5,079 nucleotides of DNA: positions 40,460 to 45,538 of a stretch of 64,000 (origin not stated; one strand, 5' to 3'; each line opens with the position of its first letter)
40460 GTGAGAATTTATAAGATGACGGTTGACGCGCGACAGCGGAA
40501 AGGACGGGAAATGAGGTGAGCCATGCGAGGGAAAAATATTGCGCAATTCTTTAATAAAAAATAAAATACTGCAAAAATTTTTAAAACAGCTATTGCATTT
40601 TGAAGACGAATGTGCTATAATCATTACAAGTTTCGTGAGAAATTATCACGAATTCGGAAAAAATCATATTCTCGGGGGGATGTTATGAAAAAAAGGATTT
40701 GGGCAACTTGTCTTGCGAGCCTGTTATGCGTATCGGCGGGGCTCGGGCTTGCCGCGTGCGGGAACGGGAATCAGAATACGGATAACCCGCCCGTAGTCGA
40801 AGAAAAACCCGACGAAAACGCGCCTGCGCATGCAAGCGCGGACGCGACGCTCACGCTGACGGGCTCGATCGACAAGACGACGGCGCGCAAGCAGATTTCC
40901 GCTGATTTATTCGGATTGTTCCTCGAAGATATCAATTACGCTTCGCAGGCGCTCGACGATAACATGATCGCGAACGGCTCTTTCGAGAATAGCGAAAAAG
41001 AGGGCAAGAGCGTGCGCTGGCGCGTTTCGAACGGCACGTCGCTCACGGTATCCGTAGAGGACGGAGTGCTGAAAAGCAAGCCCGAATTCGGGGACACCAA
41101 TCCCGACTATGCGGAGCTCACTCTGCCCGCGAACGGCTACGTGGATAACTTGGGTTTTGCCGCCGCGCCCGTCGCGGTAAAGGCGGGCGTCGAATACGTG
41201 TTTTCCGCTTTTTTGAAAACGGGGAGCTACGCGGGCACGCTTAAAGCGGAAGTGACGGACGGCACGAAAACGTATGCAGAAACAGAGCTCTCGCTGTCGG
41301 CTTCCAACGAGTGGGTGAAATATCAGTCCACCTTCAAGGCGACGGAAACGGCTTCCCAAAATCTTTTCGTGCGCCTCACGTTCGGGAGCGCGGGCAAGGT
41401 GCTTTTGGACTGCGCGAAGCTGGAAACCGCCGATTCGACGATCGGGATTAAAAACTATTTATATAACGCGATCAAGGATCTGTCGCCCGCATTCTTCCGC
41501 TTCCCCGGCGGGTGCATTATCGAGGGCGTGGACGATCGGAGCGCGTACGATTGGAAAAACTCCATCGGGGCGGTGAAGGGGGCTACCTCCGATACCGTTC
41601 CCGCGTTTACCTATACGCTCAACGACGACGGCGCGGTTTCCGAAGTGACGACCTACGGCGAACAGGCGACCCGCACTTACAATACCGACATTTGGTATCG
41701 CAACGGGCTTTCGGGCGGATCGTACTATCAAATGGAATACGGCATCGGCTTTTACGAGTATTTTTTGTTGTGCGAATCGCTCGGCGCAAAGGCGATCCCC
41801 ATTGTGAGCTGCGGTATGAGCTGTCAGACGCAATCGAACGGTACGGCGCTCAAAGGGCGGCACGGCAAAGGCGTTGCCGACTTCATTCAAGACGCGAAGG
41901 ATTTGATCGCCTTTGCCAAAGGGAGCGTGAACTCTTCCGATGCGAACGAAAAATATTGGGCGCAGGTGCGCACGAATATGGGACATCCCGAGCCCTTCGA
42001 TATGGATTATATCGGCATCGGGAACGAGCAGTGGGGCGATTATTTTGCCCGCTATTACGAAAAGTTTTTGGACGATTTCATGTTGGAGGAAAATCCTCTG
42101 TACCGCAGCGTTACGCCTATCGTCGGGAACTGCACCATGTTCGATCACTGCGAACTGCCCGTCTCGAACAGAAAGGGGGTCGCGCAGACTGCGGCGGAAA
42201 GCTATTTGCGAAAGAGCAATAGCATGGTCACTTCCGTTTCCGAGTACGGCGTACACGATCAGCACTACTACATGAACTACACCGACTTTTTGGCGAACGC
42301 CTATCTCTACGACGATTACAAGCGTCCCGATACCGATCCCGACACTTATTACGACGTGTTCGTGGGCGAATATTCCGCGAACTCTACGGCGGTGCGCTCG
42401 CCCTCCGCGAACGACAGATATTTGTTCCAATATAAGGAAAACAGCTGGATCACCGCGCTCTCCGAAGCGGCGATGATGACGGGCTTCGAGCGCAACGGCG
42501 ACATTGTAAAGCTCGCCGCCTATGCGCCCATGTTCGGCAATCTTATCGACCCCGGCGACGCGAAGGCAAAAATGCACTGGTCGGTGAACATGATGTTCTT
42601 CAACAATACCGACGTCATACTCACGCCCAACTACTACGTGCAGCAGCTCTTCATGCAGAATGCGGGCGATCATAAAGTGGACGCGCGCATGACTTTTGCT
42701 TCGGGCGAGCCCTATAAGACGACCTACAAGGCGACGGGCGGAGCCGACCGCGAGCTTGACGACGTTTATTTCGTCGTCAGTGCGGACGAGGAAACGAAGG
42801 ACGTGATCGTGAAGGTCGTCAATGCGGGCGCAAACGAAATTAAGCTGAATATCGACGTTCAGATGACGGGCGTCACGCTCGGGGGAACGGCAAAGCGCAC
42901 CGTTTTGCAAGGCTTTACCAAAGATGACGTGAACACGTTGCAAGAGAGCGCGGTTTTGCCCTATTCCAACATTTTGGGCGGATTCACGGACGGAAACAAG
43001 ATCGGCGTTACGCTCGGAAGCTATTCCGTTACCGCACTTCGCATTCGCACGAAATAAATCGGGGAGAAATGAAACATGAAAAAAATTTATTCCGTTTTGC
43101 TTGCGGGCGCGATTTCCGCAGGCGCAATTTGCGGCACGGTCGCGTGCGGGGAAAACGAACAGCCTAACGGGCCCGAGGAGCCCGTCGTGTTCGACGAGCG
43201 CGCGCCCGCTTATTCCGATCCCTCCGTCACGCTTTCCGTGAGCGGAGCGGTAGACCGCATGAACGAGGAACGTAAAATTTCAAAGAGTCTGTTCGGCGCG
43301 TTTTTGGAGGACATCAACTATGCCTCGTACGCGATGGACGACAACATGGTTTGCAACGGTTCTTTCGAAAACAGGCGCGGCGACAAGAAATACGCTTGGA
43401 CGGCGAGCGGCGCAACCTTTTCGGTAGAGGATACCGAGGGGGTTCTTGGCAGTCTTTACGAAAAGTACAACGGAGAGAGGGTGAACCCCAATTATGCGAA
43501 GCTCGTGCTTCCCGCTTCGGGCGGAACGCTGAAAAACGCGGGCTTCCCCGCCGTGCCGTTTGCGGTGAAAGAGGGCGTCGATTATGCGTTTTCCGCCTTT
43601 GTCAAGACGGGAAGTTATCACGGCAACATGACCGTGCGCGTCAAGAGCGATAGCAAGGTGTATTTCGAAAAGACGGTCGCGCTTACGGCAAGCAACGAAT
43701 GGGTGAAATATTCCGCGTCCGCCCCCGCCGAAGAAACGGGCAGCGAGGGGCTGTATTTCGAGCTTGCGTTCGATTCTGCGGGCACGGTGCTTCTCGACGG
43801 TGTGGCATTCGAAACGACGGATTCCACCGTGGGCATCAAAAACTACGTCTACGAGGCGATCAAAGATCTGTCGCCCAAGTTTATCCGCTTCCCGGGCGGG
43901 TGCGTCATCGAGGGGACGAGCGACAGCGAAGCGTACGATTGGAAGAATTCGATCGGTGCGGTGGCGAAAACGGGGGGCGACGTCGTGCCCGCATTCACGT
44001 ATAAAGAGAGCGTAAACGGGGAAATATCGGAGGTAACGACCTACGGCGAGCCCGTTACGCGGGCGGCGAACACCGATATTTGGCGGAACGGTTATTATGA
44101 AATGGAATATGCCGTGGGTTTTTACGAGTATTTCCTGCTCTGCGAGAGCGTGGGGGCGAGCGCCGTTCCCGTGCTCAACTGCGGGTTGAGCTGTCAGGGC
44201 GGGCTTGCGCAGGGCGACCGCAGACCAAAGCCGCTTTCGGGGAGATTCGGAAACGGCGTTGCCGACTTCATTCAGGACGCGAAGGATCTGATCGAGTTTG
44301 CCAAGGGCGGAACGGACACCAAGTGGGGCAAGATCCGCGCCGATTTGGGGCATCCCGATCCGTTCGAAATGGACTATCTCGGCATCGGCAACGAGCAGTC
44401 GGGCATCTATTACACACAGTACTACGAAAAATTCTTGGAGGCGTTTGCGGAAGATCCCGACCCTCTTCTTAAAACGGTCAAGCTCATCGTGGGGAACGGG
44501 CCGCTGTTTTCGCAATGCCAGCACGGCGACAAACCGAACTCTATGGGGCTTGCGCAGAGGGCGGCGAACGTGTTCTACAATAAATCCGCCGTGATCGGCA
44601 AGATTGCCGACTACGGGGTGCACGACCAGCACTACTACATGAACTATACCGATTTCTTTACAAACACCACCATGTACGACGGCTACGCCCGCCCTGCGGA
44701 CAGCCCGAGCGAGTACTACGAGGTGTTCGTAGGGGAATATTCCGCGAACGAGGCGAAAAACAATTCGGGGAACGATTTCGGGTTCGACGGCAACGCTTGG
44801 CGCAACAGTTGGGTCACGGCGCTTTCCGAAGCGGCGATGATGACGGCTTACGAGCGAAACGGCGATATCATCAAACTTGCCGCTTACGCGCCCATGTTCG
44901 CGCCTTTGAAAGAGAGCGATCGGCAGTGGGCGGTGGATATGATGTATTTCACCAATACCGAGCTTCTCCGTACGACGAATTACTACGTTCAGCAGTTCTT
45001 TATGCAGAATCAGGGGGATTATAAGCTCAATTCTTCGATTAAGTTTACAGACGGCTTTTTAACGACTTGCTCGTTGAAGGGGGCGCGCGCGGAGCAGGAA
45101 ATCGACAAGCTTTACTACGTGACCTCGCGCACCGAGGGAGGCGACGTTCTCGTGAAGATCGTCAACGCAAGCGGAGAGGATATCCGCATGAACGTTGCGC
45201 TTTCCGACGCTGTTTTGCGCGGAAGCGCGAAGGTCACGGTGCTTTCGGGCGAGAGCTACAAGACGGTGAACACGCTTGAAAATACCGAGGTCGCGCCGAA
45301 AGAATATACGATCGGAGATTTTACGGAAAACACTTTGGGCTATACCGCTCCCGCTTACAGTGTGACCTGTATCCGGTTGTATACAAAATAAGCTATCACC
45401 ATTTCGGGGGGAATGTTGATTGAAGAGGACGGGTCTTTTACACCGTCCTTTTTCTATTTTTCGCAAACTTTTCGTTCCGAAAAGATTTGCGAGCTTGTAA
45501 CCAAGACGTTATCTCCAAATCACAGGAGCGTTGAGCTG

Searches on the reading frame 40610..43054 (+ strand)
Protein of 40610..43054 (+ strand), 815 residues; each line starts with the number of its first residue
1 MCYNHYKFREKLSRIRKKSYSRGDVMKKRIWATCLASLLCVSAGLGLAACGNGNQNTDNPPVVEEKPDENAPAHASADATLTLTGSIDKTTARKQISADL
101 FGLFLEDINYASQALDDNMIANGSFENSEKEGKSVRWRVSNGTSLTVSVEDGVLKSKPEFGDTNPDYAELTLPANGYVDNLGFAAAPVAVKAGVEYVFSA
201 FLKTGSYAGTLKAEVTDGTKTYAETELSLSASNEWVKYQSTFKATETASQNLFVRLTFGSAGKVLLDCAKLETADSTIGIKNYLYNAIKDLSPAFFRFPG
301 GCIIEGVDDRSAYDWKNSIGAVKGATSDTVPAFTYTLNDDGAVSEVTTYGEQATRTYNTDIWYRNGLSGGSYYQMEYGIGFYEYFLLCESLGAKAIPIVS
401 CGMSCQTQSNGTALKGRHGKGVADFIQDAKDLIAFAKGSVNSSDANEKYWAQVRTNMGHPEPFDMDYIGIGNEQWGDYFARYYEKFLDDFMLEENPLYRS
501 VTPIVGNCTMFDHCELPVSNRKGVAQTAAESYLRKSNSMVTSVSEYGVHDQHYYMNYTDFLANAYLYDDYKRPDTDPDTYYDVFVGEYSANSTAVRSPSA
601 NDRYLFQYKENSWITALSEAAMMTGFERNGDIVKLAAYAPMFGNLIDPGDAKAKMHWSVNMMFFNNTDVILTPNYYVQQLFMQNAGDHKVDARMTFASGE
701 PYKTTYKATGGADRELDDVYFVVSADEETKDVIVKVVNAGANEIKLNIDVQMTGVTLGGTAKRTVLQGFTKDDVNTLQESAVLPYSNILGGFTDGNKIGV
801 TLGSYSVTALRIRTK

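Call 13: search_protein_families(library=pfam, proteins=[window:40610-43054:+])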
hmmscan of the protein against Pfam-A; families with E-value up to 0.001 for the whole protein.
window:40610-43054:+ (815 aa): 2 families
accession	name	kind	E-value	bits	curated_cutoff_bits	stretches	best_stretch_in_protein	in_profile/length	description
PF22848.2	ASD1_dom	-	6e-28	98.5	22.2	2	373-475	49-151/239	Alpha-L-arabinofuranosidase 1 domain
PF06964.18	Alpha-L-AF_C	-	4.1e-26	92.6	27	1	586-806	1-165/165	Alpha-L-arabinofuranosidase C-terminal domain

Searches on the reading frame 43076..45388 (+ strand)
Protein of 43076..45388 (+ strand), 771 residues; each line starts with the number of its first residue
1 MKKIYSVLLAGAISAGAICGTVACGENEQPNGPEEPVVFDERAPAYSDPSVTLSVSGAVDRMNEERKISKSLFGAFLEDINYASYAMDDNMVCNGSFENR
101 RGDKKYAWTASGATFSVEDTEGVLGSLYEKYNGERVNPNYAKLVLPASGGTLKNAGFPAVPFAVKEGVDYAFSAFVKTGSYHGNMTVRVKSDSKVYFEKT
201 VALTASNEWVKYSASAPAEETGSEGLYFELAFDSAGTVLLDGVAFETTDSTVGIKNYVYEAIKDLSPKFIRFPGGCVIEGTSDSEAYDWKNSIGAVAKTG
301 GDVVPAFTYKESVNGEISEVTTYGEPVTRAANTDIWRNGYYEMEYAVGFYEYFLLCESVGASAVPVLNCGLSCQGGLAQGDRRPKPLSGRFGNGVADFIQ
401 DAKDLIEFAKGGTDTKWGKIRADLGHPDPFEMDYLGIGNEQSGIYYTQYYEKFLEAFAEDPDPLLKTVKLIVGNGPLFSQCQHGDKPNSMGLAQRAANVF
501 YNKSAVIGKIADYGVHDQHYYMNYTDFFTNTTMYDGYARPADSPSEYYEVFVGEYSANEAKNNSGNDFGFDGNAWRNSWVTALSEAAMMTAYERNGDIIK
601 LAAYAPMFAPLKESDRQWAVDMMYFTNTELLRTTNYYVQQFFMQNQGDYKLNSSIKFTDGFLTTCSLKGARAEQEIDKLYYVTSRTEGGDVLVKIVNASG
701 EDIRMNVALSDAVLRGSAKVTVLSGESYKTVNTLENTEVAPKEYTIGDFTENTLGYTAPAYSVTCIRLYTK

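Call 13: search_protein_families(library=pfam, proteins=[window:43076-45388:+])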
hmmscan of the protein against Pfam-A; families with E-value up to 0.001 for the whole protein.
window:43076-45388:+ (771 aa): 3 families
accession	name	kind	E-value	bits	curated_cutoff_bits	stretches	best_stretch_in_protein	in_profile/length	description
PF22848.2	ASD1_dom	-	2.6e-35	122.6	22.2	2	329-441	40-150/239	Alpha-L-arabinofuranosidase 1 domain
PF06964.18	Alpha-L-AF_C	-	4e-26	92.6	27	1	554-762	2-165/165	Alpha-L-arabinofuranosidase C-terminal domain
PF22460.2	Neopullulanase-like_C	-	0.00026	21.7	27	1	684-741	14-72/79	Neopullulanase-like, C-terminal domain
